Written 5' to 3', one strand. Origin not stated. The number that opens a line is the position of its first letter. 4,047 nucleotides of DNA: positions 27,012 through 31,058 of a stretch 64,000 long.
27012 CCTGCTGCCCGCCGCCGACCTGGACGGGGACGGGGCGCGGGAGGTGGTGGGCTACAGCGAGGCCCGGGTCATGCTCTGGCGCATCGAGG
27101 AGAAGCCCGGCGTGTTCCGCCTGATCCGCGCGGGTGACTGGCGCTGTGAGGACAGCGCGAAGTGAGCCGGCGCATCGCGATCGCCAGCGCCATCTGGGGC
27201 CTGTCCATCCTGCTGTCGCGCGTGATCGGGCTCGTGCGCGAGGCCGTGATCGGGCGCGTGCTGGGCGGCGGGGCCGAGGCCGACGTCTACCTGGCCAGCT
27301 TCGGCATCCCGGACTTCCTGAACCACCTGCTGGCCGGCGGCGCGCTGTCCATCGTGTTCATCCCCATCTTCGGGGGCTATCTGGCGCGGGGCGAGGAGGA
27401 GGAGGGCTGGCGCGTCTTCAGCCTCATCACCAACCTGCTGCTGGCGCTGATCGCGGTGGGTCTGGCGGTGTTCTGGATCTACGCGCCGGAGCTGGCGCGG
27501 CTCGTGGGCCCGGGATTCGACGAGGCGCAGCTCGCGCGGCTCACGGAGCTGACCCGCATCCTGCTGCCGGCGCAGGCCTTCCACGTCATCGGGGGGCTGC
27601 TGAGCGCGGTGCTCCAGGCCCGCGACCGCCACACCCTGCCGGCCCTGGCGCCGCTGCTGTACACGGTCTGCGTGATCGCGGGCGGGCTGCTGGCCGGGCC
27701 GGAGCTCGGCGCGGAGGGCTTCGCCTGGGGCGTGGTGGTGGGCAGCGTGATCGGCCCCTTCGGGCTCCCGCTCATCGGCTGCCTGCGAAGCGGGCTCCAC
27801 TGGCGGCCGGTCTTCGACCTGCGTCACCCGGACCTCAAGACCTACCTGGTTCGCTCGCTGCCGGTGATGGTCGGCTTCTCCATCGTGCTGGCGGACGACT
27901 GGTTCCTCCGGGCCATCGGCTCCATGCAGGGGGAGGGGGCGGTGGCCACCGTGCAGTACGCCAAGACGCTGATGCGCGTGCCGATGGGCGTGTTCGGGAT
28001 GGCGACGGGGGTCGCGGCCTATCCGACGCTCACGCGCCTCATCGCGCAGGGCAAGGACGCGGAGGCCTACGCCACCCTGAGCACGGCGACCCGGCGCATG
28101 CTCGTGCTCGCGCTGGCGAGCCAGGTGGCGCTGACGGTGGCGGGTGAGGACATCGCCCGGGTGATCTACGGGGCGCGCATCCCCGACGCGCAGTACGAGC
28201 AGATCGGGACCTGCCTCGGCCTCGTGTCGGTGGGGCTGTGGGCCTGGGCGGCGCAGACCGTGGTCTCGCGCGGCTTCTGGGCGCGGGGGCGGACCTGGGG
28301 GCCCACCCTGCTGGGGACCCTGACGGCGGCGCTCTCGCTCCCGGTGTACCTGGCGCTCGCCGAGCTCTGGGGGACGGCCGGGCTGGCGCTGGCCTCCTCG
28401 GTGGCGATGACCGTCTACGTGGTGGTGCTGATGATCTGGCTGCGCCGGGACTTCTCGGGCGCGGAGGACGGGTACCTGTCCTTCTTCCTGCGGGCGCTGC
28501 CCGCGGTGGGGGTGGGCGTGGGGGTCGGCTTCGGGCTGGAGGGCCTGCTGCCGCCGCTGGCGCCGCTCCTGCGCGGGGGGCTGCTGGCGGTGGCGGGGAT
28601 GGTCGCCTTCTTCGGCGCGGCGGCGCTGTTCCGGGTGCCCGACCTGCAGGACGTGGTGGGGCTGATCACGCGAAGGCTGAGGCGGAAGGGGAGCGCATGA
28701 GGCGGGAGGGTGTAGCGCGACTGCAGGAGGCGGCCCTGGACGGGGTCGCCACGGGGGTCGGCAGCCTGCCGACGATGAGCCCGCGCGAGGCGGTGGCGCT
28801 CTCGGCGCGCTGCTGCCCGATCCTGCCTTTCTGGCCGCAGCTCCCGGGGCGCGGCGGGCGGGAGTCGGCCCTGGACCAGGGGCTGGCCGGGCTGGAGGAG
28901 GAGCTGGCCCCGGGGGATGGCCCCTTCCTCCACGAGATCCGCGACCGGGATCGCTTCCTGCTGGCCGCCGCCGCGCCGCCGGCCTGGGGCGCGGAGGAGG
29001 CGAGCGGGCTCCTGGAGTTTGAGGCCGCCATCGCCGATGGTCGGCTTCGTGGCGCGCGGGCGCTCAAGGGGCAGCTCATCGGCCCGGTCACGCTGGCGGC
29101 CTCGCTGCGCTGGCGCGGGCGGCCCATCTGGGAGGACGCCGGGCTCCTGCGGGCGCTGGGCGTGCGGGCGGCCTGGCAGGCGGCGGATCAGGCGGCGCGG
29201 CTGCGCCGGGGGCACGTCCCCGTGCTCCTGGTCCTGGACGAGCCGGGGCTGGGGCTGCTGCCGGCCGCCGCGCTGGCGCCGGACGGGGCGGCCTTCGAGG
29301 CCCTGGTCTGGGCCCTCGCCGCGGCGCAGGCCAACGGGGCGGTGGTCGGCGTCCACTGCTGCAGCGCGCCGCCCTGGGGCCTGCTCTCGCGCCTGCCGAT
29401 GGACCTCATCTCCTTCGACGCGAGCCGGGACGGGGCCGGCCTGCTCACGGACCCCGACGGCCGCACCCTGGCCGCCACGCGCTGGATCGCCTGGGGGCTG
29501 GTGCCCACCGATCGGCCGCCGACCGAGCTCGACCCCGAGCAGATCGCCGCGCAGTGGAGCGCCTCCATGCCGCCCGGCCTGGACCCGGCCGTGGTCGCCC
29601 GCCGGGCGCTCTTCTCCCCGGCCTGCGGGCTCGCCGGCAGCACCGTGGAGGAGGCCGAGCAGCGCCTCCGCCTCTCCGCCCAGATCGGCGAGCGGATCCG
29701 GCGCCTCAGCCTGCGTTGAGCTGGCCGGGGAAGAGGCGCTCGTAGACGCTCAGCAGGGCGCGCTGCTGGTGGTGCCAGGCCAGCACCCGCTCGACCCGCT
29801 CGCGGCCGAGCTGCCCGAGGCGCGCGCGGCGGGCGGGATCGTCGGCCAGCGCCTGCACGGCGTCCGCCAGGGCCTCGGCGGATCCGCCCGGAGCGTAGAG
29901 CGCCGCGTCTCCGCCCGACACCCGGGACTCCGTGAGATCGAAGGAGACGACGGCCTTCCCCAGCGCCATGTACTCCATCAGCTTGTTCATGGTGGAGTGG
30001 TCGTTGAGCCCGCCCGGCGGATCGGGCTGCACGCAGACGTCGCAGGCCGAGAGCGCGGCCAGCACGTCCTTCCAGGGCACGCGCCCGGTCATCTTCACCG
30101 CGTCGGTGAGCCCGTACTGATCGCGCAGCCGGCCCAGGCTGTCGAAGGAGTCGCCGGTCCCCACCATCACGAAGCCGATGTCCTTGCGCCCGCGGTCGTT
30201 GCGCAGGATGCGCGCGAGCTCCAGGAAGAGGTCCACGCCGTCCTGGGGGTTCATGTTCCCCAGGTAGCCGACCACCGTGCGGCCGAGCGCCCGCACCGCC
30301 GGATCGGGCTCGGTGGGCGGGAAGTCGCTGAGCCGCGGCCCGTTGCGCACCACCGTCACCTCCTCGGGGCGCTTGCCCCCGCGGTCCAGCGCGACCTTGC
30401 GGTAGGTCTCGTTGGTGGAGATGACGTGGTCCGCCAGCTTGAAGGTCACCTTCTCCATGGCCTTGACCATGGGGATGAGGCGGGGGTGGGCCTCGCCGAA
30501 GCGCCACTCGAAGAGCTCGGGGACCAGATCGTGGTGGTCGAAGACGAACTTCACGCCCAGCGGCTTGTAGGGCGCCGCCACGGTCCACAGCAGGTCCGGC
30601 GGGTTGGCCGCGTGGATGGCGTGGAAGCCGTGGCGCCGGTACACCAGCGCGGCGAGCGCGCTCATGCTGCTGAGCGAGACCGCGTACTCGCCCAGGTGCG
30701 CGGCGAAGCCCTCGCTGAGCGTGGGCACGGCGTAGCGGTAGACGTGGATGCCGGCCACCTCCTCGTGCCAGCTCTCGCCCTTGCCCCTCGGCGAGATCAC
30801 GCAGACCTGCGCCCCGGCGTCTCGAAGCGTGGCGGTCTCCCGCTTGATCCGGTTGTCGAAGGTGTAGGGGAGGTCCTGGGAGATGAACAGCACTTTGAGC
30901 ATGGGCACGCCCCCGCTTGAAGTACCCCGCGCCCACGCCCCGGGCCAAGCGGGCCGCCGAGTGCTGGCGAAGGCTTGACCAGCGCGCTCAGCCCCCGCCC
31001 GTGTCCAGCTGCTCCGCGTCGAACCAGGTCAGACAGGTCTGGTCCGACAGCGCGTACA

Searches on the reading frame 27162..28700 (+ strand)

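Call 76: search_protein_families(library=pfam, proteins=[window:27162-28700:+], max_evalue=0.001)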
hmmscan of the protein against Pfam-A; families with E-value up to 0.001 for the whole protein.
window:27162-28700:+ (512 aa): 1 family
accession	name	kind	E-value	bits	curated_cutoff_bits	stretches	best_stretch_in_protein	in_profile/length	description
PF03023.19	MurJ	-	8.6e-69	232.7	27.4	1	32-445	3-417/451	Lipid II flippase MurJ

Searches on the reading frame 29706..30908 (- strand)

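Call 68: search_protein_families(library=pfam, proteins=[window:29706-30908:-], max_evalue=0.001)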
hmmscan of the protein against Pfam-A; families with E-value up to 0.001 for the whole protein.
window:29706-30908:- (400 aa): 5 families
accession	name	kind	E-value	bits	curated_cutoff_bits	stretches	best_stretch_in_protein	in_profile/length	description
PF13692.12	Glyco_trans_1_4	-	2.7e-22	80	27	1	211-357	2-142/142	Glycosyl transferases group 1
PF00534.26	Glycos_transf_1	-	1.2e-19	70.9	26.4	1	208-370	13-171/172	Glycosyl transferases group 1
PF13579.12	Glyco_trans_4_4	-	5.8e-17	62.9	29.7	1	24-190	10-158/158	Glycosyl transferase 4-like domain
PF13439.12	Glyco_transf_4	-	7.5e-14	52.5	28.5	1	26-190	13-165/170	Glycosyltransferase Family 4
PF13524.12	Glyco_trans_1_2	-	1.9e-07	31.5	25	1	243-386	14-143/144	Glycosyl transferase-like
